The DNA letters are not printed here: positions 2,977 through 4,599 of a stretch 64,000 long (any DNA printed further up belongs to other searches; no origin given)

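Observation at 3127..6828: Three consecutive low-complexity, Cys-rich surface proteins downstream of pilN–pilO, with sorting-signal-like C-termini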

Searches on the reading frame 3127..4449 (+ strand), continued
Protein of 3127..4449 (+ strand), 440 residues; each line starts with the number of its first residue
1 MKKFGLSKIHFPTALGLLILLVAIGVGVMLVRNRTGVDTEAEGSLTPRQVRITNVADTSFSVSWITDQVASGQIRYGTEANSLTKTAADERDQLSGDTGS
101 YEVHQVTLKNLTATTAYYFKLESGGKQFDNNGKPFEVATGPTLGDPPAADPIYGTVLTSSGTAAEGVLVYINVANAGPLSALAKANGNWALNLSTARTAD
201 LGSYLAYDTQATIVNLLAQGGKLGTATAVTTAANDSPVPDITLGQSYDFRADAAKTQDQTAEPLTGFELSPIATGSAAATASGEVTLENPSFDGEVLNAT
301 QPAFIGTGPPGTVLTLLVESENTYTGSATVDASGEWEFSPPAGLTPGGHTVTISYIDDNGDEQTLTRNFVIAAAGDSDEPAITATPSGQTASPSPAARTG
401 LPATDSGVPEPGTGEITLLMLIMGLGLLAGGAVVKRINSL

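Call 29: find_related_loci(query=A2, collection=genome_contigs, flank=10000)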
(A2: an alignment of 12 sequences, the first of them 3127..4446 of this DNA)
Query A2 (440 aa) in genome_contigs; peptide patterns used: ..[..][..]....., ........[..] (x = any residue, [..] = any of these).
23 stretches matched a pattern; 12 encode a relative of the query (tblastn E <= 1e-3); 12 distinct loci.
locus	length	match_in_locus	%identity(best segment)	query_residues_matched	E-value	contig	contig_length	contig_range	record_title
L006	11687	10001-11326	64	1-436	0e+0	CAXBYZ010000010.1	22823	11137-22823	MAG TPA_asm: uncultured bacterium isolate SRR3724644_binner12_Refined_54 genome assembly, contig: ERZ4200978.753, whole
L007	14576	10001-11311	61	7-436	0e+0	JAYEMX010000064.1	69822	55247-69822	MAG: Patescibacteria group bacterium isolate MAG070 MAG070_64, whole genome shotgun sequence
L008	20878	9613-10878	66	1-417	0e+0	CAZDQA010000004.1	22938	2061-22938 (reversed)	MAG TPA_asm: uncultured Pseudomonadales bacterium isolate binchicken_co220_119 genome assembly, contig: NODE_1354_length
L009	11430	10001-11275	65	1-417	1e-179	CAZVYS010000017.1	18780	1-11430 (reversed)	MAG TPA_asm: uncultured Pseudomonadales bacterium isolate SRP077602_co2_364 genome assembly, contig: NODE_4396_length_18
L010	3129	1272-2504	67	1-416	0e+0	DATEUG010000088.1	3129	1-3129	MAG TPA_asm: Patescibacteria group bacterium isolate SMAG_U8335 k141_1084551, whole genome shotgun sequence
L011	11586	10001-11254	65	7-417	3e-173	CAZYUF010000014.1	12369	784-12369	MAG TPA_asm: uncultured Pseudomonadales bacterium isolate SRP118108_co4_340 genome assembly, contig: NODE_4626_length_12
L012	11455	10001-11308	63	8-437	3e-171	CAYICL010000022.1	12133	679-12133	MAG TPA_asm: uncultured Pseudomonadales bacterium isolate ERP119705_co18_677 genome assembly, contig: NODE_6562_length_1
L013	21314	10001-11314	61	1-436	5e-170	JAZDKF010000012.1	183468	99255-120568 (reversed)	MAG: Candidatus Beckwithbacteria bacterium isolate MEGAHIT-group-0.521 k141_7521200, whole genome shotgun sequence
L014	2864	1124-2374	62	1-417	2e-178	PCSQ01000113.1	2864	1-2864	MAG: Candidatus Beckwithbacteria bacterium CG23_combo_of_CG06-09_8_20_14_all_47_9 CG23_scaffold_39109_c, whole genome sh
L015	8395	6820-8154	61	7-436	0e+0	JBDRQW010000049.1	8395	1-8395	MAG: Candidatus Beckwithbacteria bacterium isolate MEGAHIT-group-2.65 k141_1296040, whole genome shotgun sequence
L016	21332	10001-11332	60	7-436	4e-161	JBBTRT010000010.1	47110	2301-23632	MAG: Patescibacteria group bacterium isolate H52-bin002_1 H52_bin002_1_000000000010, whole genome shotgun sequence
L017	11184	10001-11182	61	1-384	2e-160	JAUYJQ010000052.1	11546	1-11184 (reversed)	MAG: Candidatus Beckwithbacteria bacterium isolate C24_metabat.bin.156 C24_k141_624073, whole genome shotgun sequence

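Call 56: search_solved_structures(query=A1, max_evalue=0.01)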
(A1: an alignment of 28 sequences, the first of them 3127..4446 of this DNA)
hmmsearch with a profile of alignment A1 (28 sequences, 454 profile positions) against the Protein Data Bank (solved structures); distinct sequences matched with E-value up to 0.01: 8.
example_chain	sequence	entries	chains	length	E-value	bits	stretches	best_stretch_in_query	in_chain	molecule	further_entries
2yn3_A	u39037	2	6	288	7.5e-08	34.9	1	302-373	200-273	PUTATIVE INNER MEMBRANE PROTEIN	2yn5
6hwr_D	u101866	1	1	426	0.0031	19.7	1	45-124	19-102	Fe(3+)-Zn(2+) purple acid phosphatase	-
2qfp_A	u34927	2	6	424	0.0031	19.7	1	45-124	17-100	Purple acid phosphatase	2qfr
4dhl_A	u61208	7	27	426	0.0031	19.7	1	45-124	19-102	Purple acid phosphatase | Fe(3+)-Zn(2+) purple acid phosphatase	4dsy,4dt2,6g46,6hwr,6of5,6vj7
8brn_A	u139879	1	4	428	0.0032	19.7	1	45-124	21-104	Fe(3+)-Zn(2+) purple acid phosphatase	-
1kbp_A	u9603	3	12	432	0.0032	19.6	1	45-124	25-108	PURPLE ACID PHOSPHATASE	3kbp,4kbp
6ofd_A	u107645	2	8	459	0.0034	19.6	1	45-124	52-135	Fe(3+)-Zn(2+) purple acid phosphatase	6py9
2q7n_A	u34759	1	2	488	0.0058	18.8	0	101-128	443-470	Leukemia inhibitory factor receptor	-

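Call 59: predict_structure(alignment_id=A1)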
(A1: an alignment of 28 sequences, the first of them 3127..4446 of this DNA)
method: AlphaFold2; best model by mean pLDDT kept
length: 440 residues; sequences in the alignment: 28
mean_pLDDT: 80.8   pTM: 0.52
mean pLDDT of the five models: 80.8, 79.6, 79.4, 77.5, 76.8
residues with pLDDT >= 90: 225; 70-90: 114; 50-70: 26; < 50: 75
segments of 3 or more residues with pLDDT < 50: 1-7, 36-41, 259-282, 375-409
pLDDT, mean of each block of 10 residues (from residue 1): 46 80 86 52 77 98 95 97 97 91 97 98 93 96 91 94 96 93 94 92 89 92 90 75 88 62 39 31 78 88 93 91 91 93 93 89 92 59 41 42 46 67 87 74
secondary structure, 60 per line:
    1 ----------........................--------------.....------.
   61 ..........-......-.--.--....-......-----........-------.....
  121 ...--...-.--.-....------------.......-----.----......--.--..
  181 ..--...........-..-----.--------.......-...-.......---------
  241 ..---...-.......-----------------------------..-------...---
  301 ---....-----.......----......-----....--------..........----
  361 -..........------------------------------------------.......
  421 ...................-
elements in order: H11-34 E49-53 E60-70 E72-77 E85-88 H90-95 E101-108 E116-123 E126-128 E135-138 E151-157 E168-173 E179-182 E188-192 E213-219 E225-231 E246-248 H250-256 E295-297 E304-307 E313-319 E324-329 E335-338 E347-356 E362-371 H414-439

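Call 61: fold_search(model_id=the predicted structure, library=pdb)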
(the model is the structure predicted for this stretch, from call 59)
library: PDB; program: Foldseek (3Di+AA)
matches with E <= 10: 1917; with E <= 0.001: 257
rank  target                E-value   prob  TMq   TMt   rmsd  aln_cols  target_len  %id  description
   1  5irb_B                5.7e-09  1.00  0.14  0.19  28.6       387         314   14  Structural insight into host cell surface retention of a 1.5-MDa bacterial ice-binding adhesin (released 2017-07-19)
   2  5irb_A                1.3e-08  1.00  0.14  0.19  28.9       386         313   14  Structural insight into host cell surface retention of a 1.5-MDa bacterial ice-binding adhesin (released 2017-07-19)
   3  5e53_B                1.6e-08  1.00  0.17  0.24  21.1       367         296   11  Crystal structure of chicken CNTN1 FN1-FN3 domains (released 2016-08-31)
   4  4p99_A                2.1e-08  1.00  0.14  0.15  29.5       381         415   18  Ca2+-stabilized adhesin helps an Antarctic bacterium reach out and bind ice (released 2014-06-18)
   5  6mfa                  2.2e-08  1.00  0.15  0.17  19.1       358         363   14  Fragment of human fibronectin containing the 4th-7th type III domains (released 2019-09-18)
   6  7mrq                  3.6e-08  1.00  0.15  0.22  23.8       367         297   10  Chicken CNTN4 FN1-FN3 domains with T751A, V752A, Y781A, E786A mutations (released 2022-01-05)
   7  5e53_D                4.0e-08  1.00  0.17  0.25  20.8       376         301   12  Crystal structure of chicken CNTN1 FN1-FN3 domains (released 2016-08-31)
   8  2yn5_A                4.2e-08  1.00  0.16  0.24  25.0       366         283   14  Structural insight into the giant calcium-binding adhesin SiiE: implications for the adhesion of Salmonella enterica t (released 2013-04-03)
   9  5e53_A                4.2e-08  1.00  0.15  0.21  20.2       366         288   11  Crystal structure of chicken CNTN1 FN1-FN3 domains (released 2016-08-31)
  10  2yn5_B                6.8e-08  1.00  0.17  0.26  22.8       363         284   14  Structural insight into the giant calcium-binding adhesin SiiE: implications for the adhesion of Salmonella enterica t (released 2013-04-03)
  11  2yn3_C                6.8e-08  1.00  0.17  0.25  22.7       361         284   14  Structural insight into the giant calcium-binding adhesin SiiE: implications for the adhesion of Salmonella enterica t (released 2013-04-03)
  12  7mrn_A                7.1e-08  1.00  0.17  0.25  20.9       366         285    8  Mouse CNTN5 APP complex (released 2022-01-05)
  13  5e55_A                7.1e-08  1.00  0.16  0.22  19.0       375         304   10  Crystal structure of mouse CNTN6 FN1-FN3 domains (released 2016-08-31)
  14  5e7l                  9.8e-08  1.00  0.17  0.24  20.4       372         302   10  Crystal structure of mouse CNTN2 FN1-FN3 domains (released 2016-08-31)
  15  2yn3_A                1.1e-07  1.00  0.17  0.26  22.5       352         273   14  Structural insight into the giant calcium-binding adhesin SiiE: implications for the adhesion of Salmonella enterica t (released 2013-04-03)
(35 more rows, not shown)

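Call 68: search_protein_families(library=pfam, proteins=[L003:11358-12998:+, L004:11398-12825:+, L007:11329-12783:+, L008:10952-11914:+, L013:11342-12556:+, L016:11360-12883:+], max_evalue=0.01)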
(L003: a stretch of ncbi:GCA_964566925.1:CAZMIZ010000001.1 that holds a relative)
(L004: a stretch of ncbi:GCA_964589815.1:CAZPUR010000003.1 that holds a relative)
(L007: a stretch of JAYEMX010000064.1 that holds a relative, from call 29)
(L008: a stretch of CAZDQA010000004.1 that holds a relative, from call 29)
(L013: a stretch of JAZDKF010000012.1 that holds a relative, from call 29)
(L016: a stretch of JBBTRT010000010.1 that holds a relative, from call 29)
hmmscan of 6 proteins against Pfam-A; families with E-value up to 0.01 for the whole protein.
L003:11358-12998:+ (546 aa): 0 families

L004:11398-12825:+ (475 aa): 0 families

L007:11329-12783:+ (484 aa): 0 families

L008:10952-11914:+ (320 aa): 0 families

L013:11342-12556:+ (404 aa): 0 families

L016:11360-12883:+ (507 aa): 0 families

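Call 80: search_protein_families(library=ncbifam, alignment_id=A1, max_evalue=1)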
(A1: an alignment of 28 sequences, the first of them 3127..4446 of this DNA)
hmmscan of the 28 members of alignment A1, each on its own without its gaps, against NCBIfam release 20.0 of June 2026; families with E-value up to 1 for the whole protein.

A. member 1, window:3127-4446:+ (440 aa): 3 families
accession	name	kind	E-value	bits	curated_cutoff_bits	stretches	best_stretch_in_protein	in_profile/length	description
NF033510.3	Ca_tandemer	repeat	4.7e-11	42.9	50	2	283-361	11-94/96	Ca2+-stabilized repeat-containing adhesin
NF040520.1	Ig_like_BLP2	equivalog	0.00041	18.6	750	1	299-371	537-609/730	Ig-like repeat protein Blp2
TIGR01167.1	LPXTG_anchor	domain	0.16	12.7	15.9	1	411-436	3-31/34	LPXTG cell wall anchor domain-containing protein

B. families by the number of members that match (of 28 scanned): 23 families
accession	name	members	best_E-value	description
NF040520.1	Ig_like_BLP2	25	2e-08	Ig-like repeat protein Blp2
NF033510.3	Ca_tandemer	22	4e-13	Ca2+-stabilized repeat-containing adhesin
NF012211.1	tand_rpt_95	2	0.0046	tandem-95 repeat protein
NF058648.1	ECF_sub_HI1622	2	0.0082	NikL family nickel/cobalt ECF transporter subunit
TIGR03786.1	strep_pil_rpt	1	0.0021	streptococcal pilin isopeptide linkage domain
TIGR04279.1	TIGR04279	1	0.0022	TIGR04279 domain-containing protein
TIGR04225.1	CshA_fibril_rpt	1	0.014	fibrillar adhesin CshA-type repeat protein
NF058592.1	GxPGS_dom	1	0.057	PGS family Ig-like domain-containing protein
NF002435.0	PRK01581.1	1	0.06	polyamine aminopropyltransferase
NF040980.1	Ve_Inv_Crono_N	1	0.061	inverse autotransporter invasin Inv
NF037973.1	metallo_SslE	1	0.062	lipoprotein metalloprotease SslE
NF033186.1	internalin_K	1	0.068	class 1 internalin InlK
NF052345.1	S_layer_anammox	1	0.076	Kustd1514 family S-layer glycoprotein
NF041742.1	WGxxGxxG_fam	1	0.087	WGxxGxxG family protein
NF038119.1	PEP_CTERM_MHFG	1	0.1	MHFG family PEP-CTERM protein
TIGR01167.1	LPXTG_anchor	1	0.16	LPXTG cell wall anchor domain-containing protein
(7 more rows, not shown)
